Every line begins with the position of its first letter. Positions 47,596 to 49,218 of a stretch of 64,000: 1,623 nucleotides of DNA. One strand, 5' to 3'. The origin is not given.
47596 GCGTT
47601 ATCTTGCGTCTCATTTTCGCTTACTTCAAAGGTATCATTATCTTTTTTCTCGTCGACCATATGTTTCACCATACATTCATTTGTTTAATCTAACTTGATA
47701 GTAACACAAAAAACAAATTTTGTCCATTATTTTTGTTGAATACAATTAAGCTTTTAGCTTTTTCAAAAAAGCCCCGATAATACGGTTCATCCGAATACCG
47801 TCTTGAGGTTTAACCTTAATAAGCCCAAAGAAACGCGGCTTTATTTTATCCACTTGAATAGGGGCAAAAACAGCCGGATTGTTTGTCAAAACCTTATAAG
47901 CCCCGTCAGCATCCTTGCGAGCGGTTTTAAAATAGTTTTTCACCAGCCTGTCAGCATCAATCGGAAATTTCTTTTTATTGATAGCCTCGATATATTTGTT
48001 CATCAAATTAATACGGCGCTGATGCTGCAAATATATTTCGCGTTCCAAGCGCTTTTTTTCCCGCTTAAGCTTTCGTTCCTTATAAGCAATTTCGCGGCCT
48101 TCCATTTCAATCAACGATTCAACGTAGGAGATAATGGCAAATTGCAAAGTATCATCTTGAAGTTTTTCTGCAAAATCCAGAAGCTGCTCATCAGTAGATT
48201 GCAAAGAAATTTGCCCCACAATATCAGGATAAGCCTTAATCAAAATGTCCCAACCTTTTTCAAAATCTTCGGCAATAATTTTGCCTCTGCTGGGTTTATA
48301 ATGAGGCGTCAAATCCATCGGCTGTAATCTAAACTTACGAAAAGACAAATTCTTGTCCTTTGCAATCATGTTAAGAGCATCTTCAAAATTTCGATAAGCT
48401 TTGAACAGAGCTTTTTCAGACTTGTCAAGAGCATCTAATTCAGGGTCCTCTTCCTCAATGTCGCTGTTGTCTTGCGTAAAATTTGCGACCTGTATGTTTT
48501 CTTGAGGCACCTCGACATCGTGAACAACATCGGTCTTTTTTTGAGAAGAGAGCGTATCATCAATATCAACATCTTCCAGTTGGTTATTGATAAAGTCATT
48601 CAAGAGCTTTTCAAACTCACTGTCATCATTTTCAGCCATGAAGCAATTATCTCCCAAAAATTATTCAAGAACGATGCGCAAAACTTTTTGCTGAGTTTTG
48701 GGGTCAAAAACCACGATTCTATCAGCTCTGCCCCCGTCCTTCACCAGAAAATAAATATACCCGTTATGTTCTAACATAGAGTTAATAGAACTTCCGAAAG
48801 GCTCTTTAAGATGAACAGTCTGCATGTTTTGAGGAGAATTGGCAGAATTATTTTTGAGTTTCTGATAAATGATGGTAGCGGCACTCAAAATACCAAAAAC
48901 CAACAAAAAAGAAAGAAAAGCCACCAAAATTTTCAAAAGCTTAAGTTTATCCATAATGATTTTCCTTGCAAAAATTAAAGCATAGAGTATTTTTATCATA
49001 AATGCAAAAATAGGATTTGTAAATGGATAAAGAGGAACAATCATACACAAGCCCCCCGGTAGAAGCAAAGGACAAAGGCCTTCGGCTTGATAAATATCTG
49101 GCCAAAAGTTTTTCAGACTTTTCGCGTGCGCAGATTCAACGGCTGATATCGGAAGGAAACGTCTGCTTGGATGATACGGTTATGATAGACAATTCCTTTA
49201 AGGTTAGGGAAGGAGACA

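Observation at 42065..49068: VirD4/TraG-type coupling protein in a six-gene operon of unknowns, with no VirB/Dot core genes nearby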

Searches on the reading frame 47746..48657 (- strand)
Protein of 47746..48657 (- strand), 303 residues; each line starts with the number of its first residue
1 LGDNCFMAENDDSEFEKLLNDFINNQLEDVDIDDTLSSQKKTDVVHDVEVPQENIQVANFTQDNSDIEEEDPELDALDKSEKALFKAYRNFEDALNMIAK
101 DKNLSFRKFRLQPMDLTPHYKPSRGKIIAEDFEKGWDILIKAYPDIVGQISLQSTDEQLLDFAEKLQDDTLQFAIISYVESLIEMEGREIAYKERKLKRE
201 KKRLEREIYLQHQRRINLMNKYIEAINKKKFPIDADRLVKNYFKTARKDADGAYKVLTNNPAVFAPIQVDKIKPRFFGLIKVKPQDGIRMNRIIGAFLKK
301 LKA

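Call 3: search_protein_families(library=pfam, proteins=[window:47746-48657:-], max_evalue=0.1)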
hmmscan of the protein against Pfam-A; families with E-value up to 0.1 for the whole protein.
window:47746-48657:- (303 aa): 2 families
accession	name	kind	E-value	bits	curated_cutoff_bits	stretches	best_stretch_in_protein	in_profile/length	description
PF03000.19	NPH3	-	0.0068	16.5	27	1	14-110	104-205/258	NPH3 family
PF22919.1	ATP-synt_VA_C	-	0.016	15.6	24.7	0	145-174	34-63/101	C-terminal domain of V and A type ATP synthase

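Call 4: search_protein_families(library=ncbifam, proteins=[window:47746-48657:-], max_evalue=0.1)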
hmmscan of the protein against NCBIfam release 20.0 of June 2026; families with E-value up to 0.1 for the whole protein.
window:47746-48657:- (303 aa): 0 families

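Call 26: find_homologous_proteins(query=window:47746-48657:-, max_evalue=0.001)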
Query window:47746-48657:- (303 aa): 645 proteins with E <= 0.001 among 1481 candidates; the best 120 are listed.
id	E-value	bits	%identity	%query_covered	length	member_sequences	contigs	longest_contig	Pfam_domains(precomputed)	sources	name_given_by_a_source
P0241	2.8e-180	616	96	98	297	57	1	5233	-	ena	-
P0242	2.1e-154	531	85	98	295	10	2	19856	-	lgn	-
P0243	8.6e-152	523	86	98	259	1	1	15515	-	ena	-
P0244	4.0e-112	393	66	97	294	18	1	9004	-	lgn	-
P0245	2.6e-107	377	62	97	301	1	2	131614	-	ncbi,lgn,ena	-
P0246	6.5e-106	372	61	98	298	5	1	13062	-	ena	-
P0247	4.6e-104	366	61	98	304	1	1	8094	-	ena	-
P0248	3.4e-103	363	61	98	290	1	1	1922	-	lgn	-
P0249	9.9e-103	362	60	98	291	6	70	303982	-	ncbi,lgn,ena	-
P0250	7.1e-102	359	61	97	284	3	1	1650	-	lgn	-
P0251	7.4e-101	356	60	97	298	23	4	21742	-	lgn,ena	-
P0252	7.4e-100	352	59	98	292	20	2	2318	-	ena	-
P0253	5.7e-99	349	59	98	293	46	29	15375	-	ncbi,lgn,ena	-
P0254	8.9e-99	349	57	97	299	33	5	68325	-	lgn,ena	-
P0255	7.8e-97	342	60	96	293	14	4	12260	-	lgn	-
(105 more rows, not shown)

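Call 30: search_solved_structures(query=A2, max_evalue=10)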
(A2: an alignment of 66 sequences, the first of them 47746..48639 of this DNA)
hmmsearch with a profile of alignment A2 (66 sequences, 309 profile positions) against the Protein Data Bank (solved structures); distinct sequences matched with E-value up to 10: 2.
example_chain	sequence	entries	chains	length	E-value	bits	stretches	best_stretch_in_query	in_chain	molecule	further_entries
6f5d_G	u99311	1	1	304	0.51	12.9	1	25-114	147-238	ATP synthase gamma subunit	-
8ap6_G1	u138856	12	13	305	0.51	12.9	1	25-114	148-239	ATP synthase gamma subunit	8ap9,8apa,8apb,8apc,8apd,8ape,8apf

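Call 41: predict_structure(alignment_id=A2)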
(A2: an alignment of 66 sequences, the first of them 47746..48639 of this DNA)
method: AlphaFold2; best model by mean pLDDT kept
length: 297 residues; sequences in the alignment: 66
mean_pLDDT: 84.7   pTM: 0.64
mean pLDDT of the five models: 84.7, 84.0, 83.0, 83.0, 82.0
residues with pLDDT >= 90: 206; 70-90: 39; 50-70: 13; < 50: 39
segments of 3 or more residues with pLDDT < 50: 24-61
pLDDT, mean of each block of 10 residues (from residue 1): 64 79 43 32 36 40 74 96 98 97 95 95 97 97 93 97 98 98 97 97 95 95 95 95 94 94 87 85 92 86
secondary structure, 60 per line:
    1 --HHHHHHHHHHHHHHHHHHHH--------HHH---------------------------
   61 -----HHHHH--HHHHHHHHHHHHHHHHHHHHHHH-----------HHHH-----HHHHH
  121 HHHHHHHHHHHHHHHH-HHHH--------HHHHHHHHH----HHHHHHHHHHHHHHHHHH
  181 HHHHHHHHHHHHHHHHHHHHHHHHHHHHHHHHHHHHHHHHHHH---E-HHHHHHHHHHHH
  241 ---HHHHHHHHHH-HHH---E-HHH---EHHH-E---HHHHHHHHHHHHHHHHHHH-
elements in order: H3-22 H66-70 H73-95 H107-110 H116-136 H138-141 H150-158 H163-223 H229-240 H244-253 H278-296

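Call 42: search_protein_families(library=padloc, proteins=[window:47746-48639:-], max_evalue=0.1)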
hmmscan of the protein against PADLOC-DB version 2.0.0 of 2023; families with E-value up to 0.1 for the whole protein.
window:47746-48639:- (297 aa): 1 family
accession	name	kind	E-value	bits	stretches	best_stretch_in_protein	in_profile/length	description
PDLC00944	Cas4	-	0.0063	14.7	1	173-228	28-84/177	Cas4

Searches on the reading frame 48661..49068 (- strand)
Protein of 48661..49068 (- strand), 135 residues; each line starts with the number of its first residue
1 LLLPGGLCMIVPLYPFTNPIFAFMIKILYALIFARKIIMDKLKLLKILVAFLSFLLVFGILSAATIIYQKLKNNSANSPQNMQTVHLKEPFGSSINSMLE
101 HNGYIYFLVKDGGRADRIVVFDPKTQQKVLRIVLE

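Call 3: search_protein_families(library=pfam, proteins=[window:48661-49068:-], max_evalue=0.1)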
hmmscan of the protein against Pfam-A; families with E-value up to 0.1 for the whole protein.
window:48661-49068:- (135 aa): 1 family
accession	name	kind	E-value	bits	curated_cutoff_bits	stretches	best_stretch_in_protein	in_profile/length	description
PF20082.4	DUF6476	-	4.6e-06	26.9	24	1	41-132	5-88/91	Family of unknown function (DUF6476)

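Call 4: search_protein_families(library=ncbifam, proteins=[window:48661-49068:-], max_evalue=0.1)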
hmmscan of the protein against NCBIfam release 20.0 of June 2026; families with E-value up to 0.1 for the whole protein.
window:48661-49068:- (135 aa): 0 families
